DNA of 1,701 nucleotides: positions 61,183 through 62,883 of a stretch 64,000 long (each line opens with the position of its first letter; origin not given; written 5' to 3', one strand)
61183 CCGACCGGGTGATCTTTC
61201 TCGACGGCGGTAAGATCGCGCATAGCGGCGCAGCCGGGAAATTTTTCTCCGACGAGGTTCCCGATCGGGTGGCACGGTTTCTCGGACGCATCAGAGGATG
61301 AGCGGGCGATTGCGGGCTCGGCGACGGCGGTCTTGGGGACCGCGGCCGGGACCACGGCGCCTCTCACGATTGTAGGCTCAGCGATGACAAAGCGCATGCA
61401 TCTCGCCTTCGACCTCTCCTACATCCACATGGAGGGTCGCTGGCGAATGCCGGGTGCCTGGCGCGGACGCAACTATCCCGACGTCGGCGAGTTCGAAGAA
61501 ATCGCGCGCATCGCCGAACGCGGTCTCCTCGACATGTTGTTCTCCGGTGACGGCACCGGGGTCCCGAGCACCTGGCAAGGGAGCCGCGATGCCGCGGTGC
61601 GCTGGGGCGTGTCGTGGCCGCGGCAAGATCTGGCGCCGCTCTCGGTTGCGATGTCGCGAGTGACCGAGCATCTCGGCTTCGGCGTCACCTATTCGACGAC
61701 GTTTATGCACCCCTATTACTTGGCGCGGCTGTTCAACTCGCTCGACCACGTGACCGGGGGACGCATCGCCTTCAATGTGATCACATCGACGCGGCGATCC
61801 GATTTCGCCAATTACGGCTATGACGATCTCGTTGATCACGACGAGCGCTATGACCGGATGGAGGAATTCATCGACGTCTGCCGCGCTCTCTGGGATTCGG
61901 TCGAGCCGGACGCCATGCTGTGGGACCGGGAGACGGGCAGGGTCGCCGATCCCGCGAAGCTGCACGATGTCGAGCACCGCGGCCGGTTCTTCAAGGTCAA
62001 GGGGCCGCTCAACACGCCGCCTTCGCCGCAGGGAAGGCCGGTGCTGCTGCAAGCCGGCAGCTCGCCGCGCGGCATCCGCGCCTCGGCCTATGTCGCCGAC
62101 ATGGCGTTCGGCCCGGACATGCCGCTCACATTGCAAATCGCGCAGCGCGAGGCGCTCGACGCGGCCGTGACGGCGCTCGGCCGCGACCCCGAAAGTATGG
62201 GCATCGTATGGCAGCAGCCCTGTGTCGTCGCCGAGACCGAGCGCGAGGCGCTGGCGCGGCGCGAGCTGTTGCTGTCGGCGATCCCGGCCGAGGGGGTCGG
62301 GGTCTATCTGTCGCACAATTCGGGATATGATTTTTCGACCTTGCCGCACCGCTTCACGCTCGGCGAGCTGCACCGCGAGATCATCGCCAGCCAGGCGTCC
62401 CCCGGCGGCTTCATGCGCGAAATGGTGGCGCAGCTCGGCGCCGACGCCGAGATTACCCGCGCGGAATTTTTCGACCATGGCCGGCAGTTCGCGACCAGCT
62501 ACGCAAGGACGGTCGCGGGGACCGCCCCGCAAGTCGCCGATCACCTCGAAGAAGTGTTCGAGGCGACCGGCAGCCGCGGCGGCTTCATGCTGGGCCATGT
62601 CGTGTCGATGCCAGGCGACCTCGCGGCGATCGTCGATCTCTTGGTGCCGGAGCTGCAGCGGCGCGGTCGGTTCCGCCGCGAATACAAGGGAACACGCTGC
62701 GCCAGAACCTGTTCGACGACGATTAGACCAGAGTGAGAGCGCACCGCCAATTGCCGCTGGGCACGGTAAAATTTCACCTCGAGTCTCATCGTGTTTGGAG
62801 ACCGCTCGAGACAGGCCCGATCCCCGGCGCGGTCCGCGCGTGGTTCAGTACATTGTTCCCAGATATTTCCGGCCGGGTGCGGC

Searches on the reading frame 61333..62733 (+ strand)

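Call 93: search_protein_families(library=pfam, proteins=[window:61333-62733:+], max_evalue=0.001)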
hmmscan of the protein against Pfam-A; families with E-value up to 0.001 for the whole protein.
window:61333-62733:+ (467 aa): 1 family
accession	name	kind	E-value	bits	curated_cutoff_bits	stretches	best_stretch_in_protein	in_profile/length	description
PF00296.26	Bac_luciferase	-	4.5e-38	131.8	27.9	1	47-413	18-311/314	Luciferase-like monooxygenase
